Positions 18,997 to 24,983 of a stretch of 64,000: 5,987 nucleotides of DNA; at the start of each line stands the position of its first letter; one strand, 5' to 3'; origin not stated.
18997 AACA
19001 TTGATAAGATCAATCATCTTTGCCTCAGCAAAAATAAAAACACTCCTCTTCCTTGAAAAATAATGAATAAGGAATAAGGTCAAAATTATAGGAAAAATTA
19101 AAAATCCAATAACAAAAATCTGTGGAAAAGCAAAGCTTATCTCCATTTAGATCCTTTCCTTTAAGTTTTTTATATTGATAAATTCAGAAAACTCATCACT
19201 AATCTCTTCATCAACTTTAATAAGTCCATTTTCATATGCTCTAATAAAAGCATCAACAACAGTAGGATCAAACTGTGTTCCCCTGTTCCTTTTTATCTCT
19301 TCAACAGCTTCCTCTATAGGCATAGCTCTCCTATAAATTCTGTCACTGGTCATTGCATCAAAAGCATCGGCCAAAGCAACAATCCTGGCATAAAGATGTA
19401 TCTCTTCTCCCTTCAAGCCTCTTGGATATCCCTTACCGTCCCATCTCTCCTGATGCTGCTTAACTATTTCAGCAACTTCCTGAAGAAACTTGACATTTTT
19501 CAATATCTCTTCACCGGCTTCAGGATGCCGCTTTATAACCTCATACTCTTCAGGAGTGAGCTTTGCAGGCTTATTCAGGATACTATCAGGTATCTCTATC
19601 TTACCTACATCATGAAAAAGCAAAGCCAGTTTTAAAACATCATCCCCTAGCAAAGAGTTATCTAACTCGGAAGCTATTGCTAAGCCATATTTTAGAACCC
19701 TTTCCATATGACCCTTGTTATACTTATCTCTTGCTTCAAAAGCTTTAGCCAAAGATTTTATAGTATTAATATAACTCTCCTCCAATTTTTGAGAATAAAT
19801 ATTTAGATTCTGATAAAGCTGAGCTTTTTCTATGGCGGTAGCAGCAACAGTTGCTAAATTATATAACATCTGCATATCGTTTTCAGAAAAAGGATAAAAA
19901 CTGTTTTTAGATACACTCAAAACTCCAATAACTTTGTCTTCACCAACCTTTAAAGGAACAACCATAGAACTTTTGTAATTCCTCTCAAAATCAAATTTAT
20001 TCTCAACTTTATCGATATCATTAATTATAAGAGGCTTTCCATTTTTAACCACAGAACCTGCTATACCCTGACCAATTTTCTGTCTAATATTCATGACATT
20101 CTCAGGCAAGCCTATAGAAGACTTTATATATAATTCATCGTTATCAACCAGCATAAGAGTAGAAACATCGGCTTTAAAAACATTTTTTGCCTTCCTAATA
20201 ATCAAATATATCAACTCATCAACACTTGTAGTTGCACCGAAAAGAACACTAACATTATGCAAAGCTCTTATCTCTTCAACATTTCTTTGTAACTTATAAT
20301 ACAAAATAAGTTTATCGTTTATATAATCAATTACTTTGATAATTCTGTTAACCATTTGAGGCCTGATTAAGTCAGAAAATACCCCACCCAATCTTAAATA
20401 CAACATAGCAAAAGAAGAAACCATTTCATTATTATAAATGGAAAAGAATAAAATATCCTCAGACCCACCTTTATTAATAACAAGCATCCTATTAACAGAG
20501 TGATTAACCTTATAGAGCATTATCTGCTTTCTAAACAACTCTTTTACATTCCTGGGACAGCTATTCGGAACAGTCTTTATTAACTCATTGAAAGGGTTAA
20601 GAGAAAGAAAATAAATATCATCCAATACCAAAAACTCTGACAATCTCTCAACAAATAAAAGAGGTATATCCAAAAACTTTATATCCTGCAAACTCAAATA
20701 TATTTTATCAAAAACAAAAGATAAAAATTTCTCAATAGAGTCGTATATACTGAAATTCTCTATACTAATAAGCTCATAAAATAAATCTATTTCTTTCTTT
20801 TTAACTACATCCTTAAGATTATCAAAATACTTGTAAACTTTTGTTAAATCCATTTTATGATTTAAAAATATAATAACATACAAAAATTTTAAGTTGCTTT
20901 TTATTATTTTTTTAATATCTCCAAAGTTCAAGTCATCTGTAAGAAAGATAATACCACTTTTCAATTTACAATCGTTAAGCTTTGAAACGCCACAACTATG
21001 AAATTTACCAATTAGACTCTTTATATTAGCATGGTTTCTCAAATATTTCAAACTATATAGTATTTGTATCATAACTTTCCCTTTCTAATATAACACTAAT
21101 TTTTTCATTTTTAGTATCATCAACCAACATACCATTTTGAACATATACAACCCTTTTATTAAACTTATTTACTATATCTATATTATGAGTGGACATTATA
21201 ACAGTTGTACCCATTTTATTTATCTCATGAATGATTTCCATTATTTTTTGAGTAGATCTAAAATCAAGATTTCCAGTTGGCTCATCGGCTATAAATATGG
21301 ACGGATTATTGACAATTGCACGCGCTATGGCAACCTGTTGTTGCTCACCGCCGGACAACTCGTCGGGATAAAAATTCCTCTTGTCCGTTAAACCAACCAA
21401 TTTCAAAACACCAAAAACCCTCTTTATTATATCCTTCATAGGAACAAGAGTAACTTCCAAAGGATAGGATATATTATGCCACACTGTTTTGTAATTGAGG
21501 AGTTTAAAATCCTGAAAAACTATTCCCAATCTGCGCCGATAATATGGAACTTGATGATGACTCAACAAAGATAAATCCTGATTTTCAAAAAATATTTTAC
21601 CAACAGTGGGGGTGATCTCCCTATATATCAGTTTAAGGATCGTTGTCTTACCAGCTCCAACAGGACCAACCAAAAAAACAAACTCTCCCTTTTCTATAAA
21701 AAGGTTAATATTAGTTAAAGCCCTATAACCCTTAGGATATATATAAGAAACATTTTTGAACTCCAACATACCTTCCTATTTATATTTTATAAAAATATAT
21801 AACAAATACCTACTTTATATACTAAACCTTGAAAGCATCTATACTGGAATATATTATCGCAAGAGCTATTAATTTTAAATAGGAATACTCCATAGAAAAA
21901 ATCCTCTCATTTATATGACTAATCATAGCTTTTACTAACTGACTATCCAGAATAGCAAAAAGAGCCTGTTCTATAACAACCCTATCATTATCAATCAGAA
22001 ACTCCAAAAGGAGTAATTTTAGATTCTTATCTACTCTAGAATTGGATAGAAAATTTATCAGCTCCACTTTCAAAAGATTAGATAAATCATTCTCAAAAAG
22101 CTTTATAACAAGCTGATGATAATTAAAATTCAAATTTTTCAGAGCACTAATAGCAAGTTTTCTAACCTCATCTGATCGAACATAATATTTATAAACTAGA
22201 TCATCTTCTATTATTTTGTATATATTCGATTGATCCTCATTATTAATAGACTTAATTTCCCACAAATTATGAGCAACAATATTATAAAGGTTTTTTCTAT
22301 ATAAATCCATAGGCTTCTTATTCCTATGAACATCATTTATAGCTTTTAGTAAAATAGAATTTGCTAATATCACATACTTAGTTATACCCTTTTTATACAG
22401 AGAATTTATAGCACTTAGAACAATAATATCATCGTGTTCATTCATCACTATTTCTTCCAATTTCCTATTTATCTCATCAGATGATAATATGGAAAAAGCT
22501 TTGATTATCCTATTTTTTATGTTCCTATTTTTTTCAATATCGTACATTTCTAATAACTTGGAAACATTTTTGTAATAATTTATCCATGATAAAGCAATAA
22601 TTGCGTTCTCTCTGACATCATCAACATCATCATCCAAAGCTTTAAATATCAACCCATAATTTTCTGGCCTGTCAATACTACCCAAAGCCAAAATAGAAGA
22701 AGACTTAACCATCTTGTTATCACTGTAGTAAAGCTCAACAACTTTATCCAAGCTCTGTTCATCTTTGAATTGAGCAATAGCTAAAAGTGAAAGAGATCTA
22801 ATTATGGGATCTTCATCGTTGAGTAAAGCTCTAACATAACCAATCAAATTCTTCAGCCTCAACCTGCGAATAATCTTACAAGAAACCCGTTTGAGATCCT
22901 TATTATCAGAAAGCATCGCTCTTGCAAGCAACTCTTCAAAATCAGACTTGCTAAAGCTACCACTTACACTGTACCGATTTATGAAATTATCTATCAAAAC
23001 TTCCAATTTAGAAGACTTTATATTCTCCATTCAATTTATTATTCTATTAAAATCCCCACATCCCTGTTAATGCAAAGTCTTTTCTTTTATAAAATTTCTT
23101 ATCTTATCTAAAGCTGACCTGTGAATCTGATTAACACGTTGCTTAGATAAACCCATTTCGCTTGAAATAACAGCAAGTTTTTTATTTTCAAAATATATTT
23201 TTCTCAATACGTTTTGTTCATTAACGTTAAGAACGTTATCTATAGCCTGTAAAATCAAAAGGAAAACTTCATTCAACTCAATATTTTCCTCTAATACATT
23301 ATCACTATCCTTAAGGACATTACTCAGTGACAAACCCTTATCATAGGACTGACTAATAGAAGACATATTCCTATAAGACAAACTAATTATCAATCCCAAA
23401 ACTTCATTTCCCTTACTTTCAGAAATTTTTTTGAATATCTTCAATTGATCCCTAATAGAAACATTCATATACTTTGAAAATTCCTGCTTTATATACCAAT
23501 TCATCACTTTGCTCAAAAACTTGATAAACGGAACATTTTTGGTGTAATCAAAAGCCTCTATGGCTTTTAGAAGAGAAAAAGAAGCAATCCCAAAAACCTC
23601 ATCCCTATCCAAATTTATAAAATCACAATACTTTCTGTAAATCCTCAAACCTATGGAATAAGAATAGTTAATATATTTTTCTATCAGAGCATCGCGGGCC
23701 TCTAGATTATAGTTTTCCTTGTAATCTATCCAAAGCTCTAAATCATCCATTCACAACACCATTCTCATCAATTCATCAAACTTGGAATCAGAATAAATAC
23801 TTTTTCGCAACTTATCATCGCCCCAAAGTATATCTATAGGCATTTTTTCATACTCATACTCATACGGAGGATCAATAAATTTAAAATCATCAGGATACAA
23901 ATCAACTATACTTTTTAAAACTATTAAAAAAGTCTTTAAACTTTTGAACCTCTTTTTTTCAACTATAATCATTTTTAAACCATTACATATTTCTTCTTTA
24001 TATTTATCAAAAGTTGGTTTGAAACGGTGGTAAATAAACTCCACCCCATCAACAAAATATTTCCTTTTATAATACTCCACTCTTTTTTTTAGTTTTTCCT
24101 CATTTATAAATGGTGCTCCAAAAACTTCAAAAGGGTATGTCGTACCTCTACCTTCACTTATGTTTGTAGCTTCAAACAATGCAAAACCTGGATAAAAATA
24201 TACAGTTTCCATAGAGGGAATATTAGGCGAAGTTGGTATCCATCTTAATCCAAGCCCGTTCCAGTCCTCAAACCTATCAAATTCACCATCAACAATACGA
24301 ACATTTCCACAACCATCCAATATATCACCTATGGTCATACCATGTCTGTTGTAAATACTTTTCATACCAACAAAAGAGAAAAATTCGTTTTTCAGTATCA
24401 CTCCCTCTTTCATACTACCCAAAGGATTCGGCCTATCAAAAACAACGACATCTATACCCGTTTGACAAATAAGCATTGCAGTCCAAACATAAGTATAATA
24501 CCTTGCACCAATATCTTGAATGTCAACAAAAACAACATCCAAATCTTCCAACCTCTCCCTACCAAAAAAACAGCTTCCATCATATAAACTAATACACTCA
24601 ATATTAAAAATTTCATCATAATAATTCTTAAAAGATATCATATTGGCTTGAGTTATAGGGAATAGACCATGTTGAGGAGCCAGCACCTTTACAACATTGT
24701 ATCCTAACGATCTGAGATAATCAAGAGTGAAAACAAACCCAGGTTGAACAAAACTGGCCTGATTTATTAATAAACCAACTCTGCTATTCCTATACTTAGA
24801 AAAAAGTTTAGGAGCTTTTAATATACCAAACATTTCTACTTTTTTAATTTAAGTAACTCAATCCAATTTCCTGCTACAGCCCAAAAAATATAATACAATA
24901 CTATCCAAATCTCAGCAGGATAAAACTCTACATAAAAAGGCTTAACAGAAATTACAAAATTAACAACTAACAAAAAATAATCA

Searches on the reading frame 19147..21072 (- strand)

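Call 23: search_protein_families(library=pfam, proteins=[window:19147-21072:-])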
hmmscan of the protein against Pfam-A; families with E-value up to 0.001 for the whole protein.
window:19147-21072:- (641 aa): 6 families
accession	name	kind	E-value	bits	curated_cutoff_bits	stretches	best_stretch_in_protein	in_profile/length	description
PF13487.12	HD_5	-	2.5e-43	148.2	27.2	1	443-605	5-170/170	HD domain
PF01966.28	HD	-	2.7e-24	86.1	22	1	455-574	4-116/116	HD domain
PF13185.12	GAF_2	-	6.1e-17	62.5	28.6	1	282-415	2-136/136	GAF domain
PF01590.32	GAF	-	5.6e-14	53.3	22.4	1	284-414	2-133/133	GAF domain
PF13492.12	GAF_3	-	3.8e-11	43.9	27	1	284-415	2-128/129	GAF domain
PF08721.17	Tn7_Tnp_TnsA_C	-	0.00075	20.4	23.4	0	403-465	13-75/83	TnsA endonuclease C terminal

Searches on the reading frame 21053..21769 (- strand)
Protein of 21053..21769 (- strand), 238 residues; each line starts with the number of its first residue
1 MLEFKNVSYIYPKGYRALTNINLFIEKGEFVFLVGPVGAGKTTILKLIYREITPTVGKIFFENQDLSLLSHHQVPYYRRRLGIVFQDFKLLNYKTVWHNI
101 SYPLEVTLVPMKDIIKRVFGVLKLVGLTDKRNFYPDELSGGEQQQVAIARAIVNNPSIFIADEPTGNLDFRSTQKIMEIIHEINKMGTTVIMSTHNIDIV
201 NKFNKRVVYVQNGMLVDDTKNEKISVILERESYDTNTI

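Call 23: search_protein_families(library=pfam, proteins=[window:21053-21769:-])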
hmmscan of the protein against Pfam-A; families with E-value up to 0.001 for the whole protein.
window:21053-21769:- (238 aa): 4 families
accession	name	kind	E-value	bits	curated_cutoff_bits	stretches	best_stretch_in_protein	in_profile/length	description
PF00005.33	ABC_tran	-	1.5e-32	113.5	25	1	18-165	1-136/137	ABC transporter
PF13304.12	AAA_21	-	7e-10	39.9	27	1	113-199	220-302/304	AAA domain, putative AbiEii toxin, Type IV TA system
PF02463.25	SMC_N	-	4.2e-08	33.3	40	1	127-207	126-209/220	RecF/RecN/SMC N terminal domain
PF20720.3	nSTAND3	-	0.00064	19.9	27.2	0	24-51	13-40/155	Novel STAND NTPase 3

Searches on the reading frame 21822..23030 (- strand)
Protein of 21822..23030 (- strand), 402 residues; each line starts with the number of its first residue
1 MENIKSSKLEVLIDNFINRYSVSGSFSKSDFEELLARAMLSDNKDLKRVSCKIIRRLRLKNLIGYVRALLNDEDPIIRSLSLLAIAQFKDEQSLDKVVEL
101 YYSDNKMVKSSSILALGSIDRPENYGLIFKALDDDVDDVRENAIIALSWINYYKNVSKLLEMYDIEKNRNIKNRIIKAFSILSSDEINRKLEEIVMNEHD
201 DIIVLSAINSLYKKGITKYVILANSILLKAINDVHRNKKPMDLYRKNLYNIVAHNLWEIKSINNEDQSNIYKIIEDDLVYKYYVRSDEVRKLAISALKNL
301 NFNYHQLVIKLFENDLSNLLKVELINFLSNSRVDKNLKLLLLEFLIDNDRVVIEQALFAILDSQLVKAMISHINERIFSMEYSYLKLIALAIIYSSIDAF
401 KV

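Call 24: search_protein_families(library=pfam, proteins=[window:21822-23030:-])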
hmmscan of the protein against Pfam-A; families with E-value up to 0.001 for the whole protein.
window:21822-23030:- (402 aa): 3 families
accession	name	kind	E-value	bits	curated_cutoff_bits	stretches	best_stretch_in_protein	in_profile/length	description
PF13646.12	HEAT_2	-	7e-22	78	27.7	3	33-117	3-88/88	HEAT repeats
PF02985.28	HEAT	-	1e-08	35.1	23.5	0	127-147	4-24/31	HEAT repeat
PF13513.12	HEAT_EZ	-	1.7e-08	35.2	27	0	123-148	28-53/55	HEAT-like repeat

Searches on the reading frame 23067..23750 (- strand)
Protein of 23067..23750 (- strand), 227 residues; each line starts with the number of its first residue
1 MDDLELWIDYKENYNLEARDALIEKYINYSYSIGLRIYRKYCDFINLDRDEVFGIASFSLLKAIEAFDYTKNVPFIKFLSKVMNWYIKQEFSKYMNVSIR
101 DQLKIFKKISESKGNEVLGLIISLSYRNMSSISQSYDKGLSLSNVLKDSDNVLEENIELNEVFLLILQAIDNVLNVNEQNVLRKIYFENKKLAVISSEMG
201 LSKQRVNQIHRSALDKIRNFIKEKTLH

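Call 24: search_protein_families(library=pfam, proteins=[window:23067-23750:-])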
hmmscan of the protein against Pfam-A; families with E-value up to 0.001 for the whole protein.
window:23067-23750:- (227 aa): 2 families
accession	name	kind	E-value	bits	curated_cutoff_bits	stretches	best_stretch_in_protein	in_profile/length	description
PF04545.22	Sigma70_r4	-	4.7e-10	39.3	24.1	1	173-219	4-50/50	Sigma-70, region 4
PF16509.11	KORA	-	0.00058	20.5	26.7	0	172-215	11-56/84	TrfB plasmid transcriptional repressor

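Call 27: search_protein_families(library=ncbifam, proteins=[window:23067-23750:-], max_evalue=0.01)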
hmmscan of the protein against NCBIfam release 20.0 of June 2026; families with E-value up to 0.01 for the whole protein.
window:23067-23750:- (227 aa): 30 families (the best 25 are shown)
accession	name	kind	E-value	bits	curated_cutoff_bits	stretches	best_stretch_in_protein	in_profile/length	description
TIGR02937.1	sigma70-ECF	superfamily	3.3e-18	65.8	42.9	1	17-219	1-163/165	sigma-70 family RNA polymerase sigma factor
NF004935.0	PRK06288.1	equivalog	2.4e-13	50.3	343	2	88-221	139-262/270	RNA polymerase sigma factor WhiG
NF005809.0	PRK07670.1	equivalog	4.8e-11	42.6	326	2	133-224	159-253/255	FliA/WhiG family RNA polymerase sigma factor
TIGR02980.1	SigBFG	subfamily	1.4e-10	41.3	234.35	2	122-219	128-224/227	SigB/SigF/SigG family RNA polymerase sigma factor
TIGR02479.1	FliA_WhiG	subfamily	2.8e-10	40.3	189.6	1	117-219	119-221/224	FliA/WhiG family RNA polymerase sigma factor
NF004572.0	PRK05911.1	equivalog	1.1e-09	38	378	1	90-219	131-251/257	RNA polymerase sigma factor sigma-28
TIGR02941.1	Sigma_B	equivalog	3.2e-09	36.6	315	2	148-221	181-253/255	RNA polymerase sigma factor SigB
NF005248.0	PRK06759.1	equivalog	2.6e-08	33.8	133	1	154-222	88-155/156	RNA polymerase factor sigma-70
NF005920.0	PRK07921.1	subfamily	4e-08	32.6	464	1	137-220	230-317/328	RNA polymerase sigma factor SigB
TIGR02850.1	spore_sigG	equivalog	9.6e-08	31.8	457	2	6-82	24-94/254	RNA polymerase sporulation sigma factor SigG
NF006071.0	PRK08215.1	equivalog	1.5e-07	31.3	372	1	166-221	203-257/258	RNA polymerase sporulation sigma factor SigG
NF005514.0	PRK07122.1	subfamily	3e-07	29.9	372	1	117-219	161-261/264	RNA polymerase sigma factor SigF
NF005413.0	PRK06986.1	subfamily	4.8e-07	29.8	201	1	147-224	163-239/241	RNA polymerase sigma factor FliA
NF005693.0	PRK07500.1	equivalog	5.3e-07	29.1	315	1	147-224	202-280/289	RNA polymerase factor sigma-32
NF004471.0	PRK05803.1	subfamily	1.2e-06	27.9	252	1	11-91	44-119/235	RNA polymerase sporulation sigma factor SigK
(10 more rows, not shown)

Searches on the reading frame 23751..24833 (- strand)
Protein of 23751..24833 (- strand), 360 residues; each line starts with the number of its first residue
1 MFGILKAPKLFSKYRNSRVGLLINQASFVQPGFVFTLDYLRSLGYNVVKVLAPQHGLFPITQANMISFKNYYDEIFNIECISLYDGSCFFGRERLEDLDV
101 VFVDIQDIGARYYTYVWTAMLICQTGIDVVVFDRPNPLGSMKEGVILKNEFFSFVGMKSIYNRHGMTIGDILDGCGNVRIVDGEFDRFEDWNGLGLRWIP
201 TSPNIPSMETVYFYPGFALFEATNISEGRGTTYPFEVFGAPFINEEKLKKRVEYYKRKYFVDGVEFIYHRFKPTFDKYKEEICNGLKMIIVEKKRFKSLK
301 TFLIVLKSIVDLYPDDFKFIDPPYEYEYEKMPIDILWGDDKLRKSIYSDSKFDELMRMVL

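Call 24: search_protein_families(library=pfam, proteins=[window:23751-24833:-])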
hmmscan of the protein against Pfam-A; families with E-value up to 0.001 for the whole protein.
window:23751-24833:- (360 aa): 2 families
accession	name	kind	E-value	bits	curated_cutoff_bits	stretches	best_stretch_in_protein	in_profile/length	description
PF07075.17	NamZ_N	-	2.5e-43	148.3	26.9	1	19-208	1-202/203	Exo-beta-N-acetylmuramidase NamZ, N-terminal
PF20732.2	NamZ_C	-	8.4e-36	124.5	25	1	213-356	2-132/152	Exo-beta-N-acetylmuramidase NamZ, C-terminal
